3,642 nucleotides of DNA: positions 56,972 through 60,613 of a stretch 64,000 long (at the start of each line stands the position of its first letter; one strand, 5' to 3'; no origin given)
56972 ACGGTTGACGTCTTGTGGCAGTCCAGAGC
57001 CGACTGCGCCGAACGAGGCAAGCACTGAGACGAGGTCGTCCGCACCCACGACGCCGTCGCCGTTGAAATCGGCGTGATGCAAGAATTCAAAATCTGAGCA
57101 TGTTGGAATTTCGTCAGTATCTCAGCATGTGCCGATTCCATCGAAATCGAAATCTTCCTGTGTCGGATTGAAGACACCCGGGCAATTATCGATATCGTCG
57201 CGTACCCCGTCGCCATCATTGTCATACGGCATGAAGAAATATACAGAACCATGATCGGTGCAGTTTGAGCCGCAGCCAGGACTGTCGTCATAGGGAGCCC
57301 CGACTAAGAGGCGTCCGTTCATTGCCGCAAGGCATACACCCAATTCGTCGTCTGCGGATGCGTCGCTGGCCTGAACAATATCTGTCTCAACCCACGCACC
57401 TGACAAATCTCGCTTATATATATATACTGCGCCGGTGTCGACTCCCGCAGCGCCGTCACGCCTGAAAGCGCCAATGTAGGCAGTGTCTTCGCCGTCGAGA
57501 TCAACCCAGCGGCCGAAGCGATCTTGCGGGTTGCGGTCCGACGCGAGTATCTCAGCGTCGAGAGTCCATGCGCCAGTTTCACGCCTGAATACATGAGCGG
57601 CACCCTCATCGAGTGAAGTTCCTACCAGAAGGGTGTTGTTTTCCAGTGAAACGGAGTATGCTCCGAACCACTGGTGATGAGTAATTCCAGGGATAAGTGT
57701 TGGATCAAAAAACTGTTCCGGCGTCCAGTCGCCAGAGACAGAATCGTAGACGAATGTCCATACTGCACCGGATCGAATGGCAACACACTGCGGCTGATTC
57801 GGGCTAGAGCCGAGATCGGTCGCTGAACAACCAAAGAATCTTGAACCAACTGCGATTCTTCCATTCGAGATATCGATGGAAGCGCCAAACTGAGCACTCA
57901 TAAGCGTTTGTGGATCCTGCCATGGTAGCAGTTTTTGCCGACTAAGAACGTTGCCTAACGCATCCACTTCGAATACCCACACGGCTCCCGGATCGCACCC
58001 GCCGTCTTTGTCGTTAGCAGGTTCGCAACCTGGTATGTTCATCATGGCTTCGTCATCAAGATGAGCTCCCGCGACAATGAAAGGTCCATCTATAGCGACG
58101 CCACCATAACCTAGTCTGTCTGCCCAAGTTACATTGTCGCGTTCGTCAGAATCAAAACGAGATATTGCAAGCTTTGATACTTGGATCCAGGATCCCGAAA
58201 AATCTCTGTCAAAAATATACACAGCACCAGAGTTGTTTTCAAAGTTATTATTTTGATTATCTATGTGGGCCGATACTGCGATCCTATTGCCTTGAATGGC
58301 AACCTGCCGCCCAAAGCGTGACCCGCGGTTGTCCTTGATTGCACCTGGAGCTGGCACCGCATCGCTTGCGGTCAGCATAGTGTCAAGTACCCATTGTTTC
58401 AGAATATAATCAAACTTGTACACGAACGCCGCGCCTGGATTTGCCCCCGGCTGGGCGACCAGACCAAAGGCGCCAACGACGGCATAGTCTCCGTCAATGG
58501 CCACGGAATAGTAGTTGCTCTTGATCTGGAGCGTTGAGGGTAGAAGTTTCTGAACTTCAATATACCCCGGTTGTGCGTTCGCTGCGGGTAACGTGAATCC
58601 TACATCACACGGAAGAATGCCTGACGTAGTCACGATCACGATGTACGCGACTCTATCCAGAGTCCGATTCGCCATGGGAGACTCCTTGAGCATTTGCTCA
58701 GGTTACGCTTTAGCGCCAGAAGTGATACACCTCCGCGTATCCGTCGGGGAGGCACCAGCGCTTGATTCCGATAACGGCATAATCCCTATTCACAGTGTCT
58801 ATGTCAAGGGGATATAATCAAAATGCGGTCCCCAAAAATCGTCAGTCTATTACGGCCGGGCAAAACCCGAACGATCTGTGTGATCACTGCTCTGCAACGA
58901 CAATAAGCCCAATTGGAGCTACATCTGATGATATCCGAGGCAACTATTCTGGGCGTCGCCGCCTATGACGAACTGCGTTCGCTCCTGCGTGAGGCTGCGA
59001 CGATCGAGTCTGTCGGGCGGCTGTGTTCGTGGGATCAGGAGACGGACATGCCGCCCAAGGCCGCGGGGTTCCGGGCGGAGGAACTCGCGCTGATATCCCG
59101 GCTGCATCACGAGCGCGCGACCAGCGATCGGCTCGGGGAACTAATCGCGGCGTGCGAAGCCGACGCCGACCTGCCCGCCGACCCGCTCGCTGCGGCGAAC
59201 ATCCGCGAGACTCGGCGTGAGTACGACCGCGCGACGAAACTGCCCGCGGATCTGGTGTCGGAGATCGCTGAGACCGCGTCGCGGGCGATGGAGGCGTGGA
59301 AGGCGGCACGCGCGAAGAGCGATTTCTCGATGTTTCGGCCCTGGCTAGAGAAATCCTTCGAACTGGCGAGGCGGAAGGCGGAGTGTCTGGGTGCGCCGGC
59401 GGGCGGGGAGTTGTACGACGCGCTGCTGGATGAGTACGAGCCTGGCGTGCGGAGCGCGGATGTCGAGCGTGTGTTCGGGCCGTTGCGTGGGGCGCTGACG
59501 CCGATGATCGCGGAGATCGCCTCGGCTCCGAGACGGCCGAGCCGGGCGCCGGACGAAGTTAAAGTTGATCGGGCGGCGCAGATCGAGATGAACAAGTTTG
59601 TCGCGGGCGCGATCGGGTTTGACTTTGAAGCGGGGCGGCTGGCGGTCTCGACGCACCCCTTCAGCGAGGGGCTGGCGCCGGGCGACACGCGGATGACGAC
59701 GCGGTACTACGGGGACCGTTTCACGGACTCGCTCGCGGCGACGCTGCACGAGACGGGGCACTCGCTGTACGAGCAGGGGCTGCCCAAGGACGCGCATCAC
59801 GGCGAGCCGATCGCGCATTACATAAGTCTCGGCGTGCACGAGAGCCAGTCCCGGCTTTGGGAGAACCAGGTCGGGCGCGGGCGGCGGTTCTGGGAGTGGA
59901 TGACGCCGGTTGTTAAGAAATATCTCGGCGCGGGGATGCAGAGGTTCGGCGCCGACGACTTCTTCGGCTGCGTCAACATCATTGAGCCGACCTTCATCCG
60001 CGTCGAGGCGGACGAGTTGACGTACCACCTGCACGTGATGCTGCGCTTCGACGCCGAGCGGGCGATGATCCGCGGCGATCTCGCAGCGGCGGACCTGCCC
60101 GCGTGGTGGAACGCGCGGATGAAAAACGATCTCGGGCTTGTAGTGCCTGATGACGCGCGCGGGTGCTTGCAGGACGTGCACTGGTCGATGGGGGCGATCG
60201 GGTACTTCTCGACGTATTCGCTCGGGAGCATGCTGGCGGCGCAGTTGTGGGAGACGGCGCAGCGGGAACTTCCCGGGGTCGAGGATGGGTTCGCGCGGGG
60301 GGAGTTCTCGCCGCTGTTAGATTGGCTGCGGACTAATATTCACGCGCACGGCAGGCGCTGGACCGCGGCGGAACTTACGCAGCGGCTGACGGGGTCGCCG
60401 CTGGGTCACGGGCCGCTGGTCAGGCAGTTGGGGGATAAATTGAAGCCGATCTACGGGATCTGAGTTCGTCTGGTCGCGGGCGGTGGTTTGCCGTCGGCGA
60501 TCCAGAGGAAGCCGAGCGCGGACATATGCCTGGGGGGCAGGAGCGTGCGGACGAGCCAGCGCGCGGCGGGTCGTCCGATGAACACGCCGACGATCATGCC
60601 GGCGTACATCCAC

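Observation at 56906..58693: In-frame TGA replacing a conserved TSP3-repeat cysteine in an FG-GAP/dockerin exoprotein on a low-GC island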

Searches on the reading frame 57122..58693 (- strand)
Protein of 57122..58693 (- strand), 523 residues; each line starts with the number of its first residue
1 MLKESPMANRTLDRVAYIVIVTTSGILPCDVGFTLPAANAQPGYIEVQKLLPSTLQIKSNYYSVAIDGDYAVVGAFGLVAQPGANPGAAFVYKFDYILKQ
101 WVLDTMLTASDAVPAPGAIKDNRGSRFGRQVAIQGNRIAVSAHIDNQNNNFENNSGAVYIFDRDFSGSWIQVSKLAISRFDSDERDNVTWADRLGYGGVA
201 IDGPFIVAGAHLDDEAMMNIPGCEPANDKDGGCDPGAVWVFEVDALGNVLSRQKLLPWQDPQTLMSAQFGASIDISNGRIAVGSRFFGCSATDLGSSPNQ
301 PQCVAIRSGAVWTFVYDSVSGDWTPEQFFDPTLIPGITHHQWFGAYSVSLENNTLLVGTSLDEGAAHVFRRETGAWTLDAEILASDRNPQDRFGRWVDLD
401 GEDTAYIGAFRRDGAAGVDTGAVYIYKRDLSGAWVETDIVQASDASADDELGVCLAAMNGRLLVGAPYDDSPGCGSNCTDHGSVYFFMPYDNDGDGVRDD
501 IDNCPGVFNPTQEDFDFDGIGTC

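Call 5: search_protein_families(library=pfam, proteins=[window:57125-58693:-], max_evalue=1)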
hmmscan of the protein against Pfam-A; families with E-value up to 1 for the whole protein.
window:57125-58693:- (523 aa): 3 families
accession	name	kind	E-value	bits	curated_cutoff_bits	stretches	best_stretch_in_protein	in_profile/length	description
PF14312.12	FG-GAP_2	-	9e-44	147.9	23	6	376-426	1-49/49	FG-GAP repeat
PF02412.23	TSP_3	-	0.0015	18.6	25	1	491-512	15-36/36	Thrombospondin type 3 repeat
PF20944.2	StcE_b-sandwich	-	0.089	13.3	27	0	302-326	50-74/75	Metalloprotease StcE, beta-sandwich domain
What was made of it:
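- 57122..58675 (-): ORF as it is actually terminated: 517 aa plus TGA. It has a signal peptide, an FG-GAP propeller and about 1.5 TSP3-like repeats. An alternative upstream ATG lies at 58693. FG-GAP_2 hits at E 9e-44 (call 5).
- On FG-GAP / integrin-alpha-type beta-propeller (PF14312): 147.9 bits against a cut-off of 23, in 6 stretches (call 5)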

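Call 8: find_encoding_contigs(protein=window:57122-58693:-, flank=10000)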
Protein window:57122-58693:- (523 aa): no gene with exactly this product is on record in the collection.

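Call 43: predict_structure(alignment_id=A1)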
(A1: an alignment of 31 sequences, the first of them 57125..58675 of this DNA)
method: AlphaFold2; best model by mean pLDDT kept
length: 517 residues; sequences in the alignment: 31
mean_pLDDT: 81.0   pTM: 0.84
mean pLDDT of the five models: 81.0, 79.2, 78.9, 78.5, 78.3
residues with pLDDT >= 90: 281; 70-90: 80; 50-70: 90; < 50: 66
segments of 3 or more residues with pLDDT < 50: 1-12, 16-30, 174-176, 488-511, 513-517
pLDDT, mean of each block of 10 residues (from residue 1): 41 47 45 71 80 87 97 74 96 95 80 67 97 92 66 96 95 56 75 97 87 65 63 94 87 64 94 95 60 56 92 95 91 88 98 92 96 97 94 97 95 97 97 95 96 97 79 87 70 46 44 44
secondary structure, 60 per line:
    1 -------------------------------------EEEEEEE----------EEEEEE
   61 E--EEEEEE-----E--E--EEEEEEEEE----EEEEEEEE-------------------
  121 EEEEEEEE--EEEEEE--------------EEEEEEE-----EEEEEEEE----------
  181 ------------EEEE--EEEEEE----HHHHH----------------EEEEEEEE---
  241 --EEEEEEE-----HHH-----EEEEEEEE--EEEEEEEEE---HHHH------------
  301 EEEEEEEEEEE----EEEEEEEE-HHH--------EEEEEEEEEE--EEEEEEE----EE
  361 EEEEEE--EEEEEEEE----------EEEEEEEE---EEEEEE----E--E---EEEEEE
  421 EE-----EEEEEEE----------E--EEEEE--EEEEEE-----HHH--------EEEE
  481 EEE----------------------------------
elements in order: E38-44 E55-61 E64-69 E81-89 E94-101 E121-128 E131-136 E151-157 E163-170 E193-196 E199-204 H209-213 E230-237 E243-249 E263-270 E273-281 H285-288 E301-311 E316-323 E336-345 E348-354 E359-366 E369-376 E387-394 E398-403 E415-422 E428-434 E448-452 E455-460 E477-483
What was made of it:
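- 57227..58564 (-): Seven-bladed integrin-alpha-type beta-propeller (residues 38-483 of the 517-aa product). It is complete upstream of the stop. AlphaFold2 model with mean pLDDT 81 and pTM 0.84 (call 43).
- On FG-GAP / integrin-alpha-type beta-propeller (PF14312): AF2 model with pLDDT 81 and pTM 0.84, strands spanning residues 38-483 (call 43).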

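Call 45: fold_search(model_id=the predicted structure, library=pdb)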
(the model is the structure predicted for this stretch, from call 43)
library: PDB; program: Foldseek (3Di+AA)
matches with E <= 10: 1172; with E <= 0.001: 683
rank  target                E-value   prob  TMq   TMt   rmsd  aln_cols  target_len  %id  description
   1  4irz_A                7.5e-16  1.00  0.56  0.50   5.7       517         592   17  Crystal structure of A4b7 headpiece complexed with Fab Natalizumab (released 2013-09-25)
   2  3v4p_A                3.1e-14  1.00  0.56  0.50   5.8       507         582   17  crystal structure of a4b7 headpiece complexed with Fab ACT-1 (released 2012-01-11)
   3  3v4p_C                5.6e-14  1.00  0.56  0.50   5.8       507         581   17  crystal structure of a4b7 headpiece complexed with Fab ACT-1 (released 2012-01-11)
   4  7nxd_A                5.6e-14  1.00  0.53  0.32   6.4       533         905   14  Cryo-EM structure of human integrin alpha5beta1 in the half-bent conformation (released 2021-08-25)
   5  3v4v_C                1.8e-13  1.00  0.56  0.51   5.7       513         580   17  crystal structure of a4b7 headpiece complexed with Fab ACT-1 and RO0505376 (released 2012-01-11)
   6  4wk0_A                3.2e-13  1.00  0.44  0.50  10.5       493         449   14  Metal Ion and Ligand Binding of Integrin (released 2014-12-03)
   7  4wk2_A                4.0e-13  1.00  0.54  0.62   6.3       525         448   14  Metal Ion and Ligand Binding of Integrin (released 2014-12-03)
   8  7nwl_A                4.0e-13  1.00  0.52  0.46   7.2       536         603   15  Cryo-EM structure of human integrin alpha5beta1 (open form) in complex with fibronectin and TS2/16 Fv-clasp (released 2021-06-02)
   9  4wjk_A                9.1e-13  1.00  0.55  0.61   6.2       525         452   15  Metal Ion and Ligand Binding of Integrin (released 2014-12-03)
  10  4wk4_A                9.1e-13  1.00  0.54  0.61   6.5       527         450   15  Metal Ion and Ligand Binding of Integrin (released 2014-12-03)
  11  9dia_A                1.3e-12  1.00  0.55  0.62   6.1       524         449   15  Cryo-EM structure of alpha5beta1 integrin in complex with NeoNectin candidate 2 (released 2025-06-18)
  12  9ind_A                1.4e-12  1.00  0.54  0.62   6.3       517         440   14  Integrin alpha-v beta-8 in complex with the Fab of 130H2 (released 2025-01-22)
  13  5e6r_A                1.7e-12  1.00  0.50  0.45  10.3       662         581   11  Structures of leukocyte integrin aLb2: The aI domain, the headpiece, and the pocket for the internal ligand (released 2016-03-02)
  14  9b9k_A                1.9e-12  1.00  0.54  0.53   6.6       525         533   16  Integrin alpha-5 beta-1 in complex with MINT1526A Fab (released 2025-02-05)
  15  3vi3_A                2.0e-12  1.00  0.55  0.48   6.4       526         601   14  Crystal structure of alpha5beta1 integrin headpiece (ligand-free form) (released 2012-02-22)
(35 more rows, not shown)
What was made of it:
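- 57227..58564 (-): Top Foldseek matches are integrin alpha propellers, E 7.5e-16 (call 45).
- On FG-GAP / integrin-alpha-type beta-propeller (PF14312): Foldseek matches integrin alpha propellers at E 7.5e-16 (call 45).
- The propeller is complete before the stop (calls 43, 45).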

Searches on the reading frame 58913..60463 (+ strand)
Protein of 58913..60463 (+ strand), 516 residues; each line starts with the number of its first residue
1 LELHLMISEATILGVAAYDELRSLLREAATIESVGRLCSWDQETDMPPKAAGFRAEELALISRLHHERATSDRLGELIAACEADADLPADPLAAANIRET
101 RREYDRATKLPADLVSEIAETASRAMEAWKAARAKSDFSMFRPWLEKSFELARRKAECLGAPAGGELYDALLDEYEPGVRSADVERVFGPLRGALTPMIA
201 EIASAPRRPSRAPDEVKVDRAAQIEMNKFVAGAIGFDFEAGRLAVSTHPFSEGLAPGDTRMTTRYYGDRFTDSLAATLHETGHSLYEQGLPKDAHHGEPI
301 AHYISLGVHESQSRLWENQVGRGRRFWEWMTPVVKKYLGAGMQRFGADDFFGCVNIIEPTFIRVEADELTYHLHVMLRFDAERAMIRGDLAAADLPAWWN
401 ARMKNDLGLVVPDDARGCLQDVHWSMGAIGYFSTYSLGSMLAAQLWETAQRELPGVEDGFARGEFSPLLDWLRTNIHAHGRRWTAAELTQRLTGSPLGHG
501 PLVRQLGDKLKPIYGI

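Call 13: find_related_loci(query=window:58913-60463:+, collection=genome_contigs, flank=10000)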
Query window:58913-60463:+ (516 aa) in genome_contigs; peptide patterns used: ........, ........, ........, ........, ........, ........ (x = any residue, [..] = any of these).
75 stretches matched a pattern; 14 encode a relative of the query (tblastn E <= 1e-3); 14 distinct loci.
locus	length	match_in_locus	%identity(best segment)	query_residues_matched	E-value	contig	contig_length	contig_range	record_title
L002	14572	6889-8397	94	14-516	0e+0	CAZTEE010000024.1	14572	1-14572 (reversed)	MAG TPA_asm: uncultured Phycisphaeraceae bacterium isolate SRP072547_co1_252 genome assembly, contig: NODE_7215_length_1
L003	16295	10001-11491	79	20-516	0e+0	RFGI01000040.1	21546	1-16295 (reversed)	MAG: Planctomycetota bacterium isolate J020 k99_158927, whole genome shotgun sequence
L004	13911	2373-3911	71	3-515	0e+0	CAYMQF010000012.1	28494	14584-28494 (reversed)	MAG TPA_asm: uncultured Phycisphaeraceae bacterium isolate SRP216583_co2_130 genome assembly, contig: NODE_999_length_28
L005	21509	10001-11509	57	14-516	0e+0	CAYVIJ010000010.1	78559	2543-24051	MAG TPA_asm: uncultured Phycisphaeraceae bacterium isolate SRP141376_co4_158 genome assembly, contig: NODE_534_length_78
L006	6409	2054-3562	53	17-514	2e-170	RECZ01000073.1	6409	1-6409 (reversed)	MAG: Phycisphaerales bacterium isolate DLM2.Bin74 NODE_20711_length_6409_cov_9.24882, whole genome shotgun sequence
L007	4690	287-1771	43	19-515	2e-128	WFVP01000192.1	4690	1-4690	MAG: Anaerolineales bacterium isolate S140_45 k151_367568, whole genome shotgun sequence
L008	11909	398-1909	43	18-514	2e-126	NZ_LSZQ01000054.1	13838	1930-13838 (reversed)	Cephaloticoccus primus strain CAG34 contig_58, whole genome shotgun sequence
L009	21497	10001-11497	60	18-516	0e+0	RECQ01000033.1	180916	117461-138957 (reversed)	MAG: Phycisphaeraceae bacterium isolate DLM2.Bin55 NODE_22_length_180916_cov_23.3563, whole genome shotgun sequence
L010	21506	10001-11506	44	19-516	2e-116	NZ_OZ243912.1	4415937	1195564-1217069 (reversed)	MAG: Rubrivirga sp. isolate ea9bf608-3c81-4348-88b3-bda7443e7dba chromosome 1, complete sequence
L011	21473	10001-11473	41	17-514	5e-114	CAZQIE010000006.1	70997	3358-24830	MAG TPA_asm: uncultured Opitutales bacterium isolate binchicken_co135_15 genome assembly, contig: NODE_876_length_70997_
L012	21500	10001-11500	44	21-516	1e-113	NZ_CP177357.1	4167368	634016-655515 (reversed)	Rubrivirga sp. IMCC45206 chromosome, complete genome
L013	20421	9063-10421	46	67-515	7e-110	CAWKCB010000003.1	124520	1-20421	MAG: uncultured Bacteroidetes bacterium isolate MFD03250.bin.1.116 genome assembly, contig: contig_29985, whole genome s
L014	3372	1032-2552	44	21-516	3e-104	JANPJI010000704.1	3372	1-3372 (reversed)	MAG: Rubricoccaceae bacterium isolate VAR_61_metabat_421_sub VAR_61_k141_906056, whole genome shotgun sequence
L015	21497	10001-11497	44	21-515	7e-114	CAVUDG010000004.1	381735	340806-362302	MAG: uncultured Bacteroidetes bacterium isolate MFD03250.bin.2.72 genome assembly, contig: contig_20943, whole genome sh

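Call 54: find_encoding_contigs(protein=window:58928-60463:+, flank=6000, max_places=10)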
Protein window:58928-60463:+ (511 aa): 2 contigs read that carry it; 1 place shown.
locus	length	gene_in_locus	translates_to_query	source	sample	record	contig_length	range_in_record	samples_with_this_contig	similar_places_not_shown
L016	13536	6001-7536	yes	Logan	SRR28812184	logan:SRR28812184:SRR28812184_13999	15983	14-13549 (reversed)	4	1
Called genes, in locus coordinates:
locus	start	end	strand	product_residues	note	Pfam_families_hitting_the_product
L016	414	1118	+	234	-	-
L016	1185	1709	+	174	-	PF12867:DinB_2 (weak)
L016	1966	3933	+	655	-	PF00664:ABC_membrane, PF00005:ABC_tran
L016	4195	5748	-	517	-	PF14312:FG-GAP_2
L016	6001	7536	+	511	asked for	PF02074:Peptidase_M32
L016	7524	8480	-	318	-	-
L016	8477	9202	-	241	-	-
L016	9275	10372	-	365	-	PF14238:DUF4340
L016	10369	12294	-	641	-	PF23357:DUF7088, PF09822:ABC_transp_aux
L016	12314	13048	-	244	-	PF12679:ABC2_membrane_2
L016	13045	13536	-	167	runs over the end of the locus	?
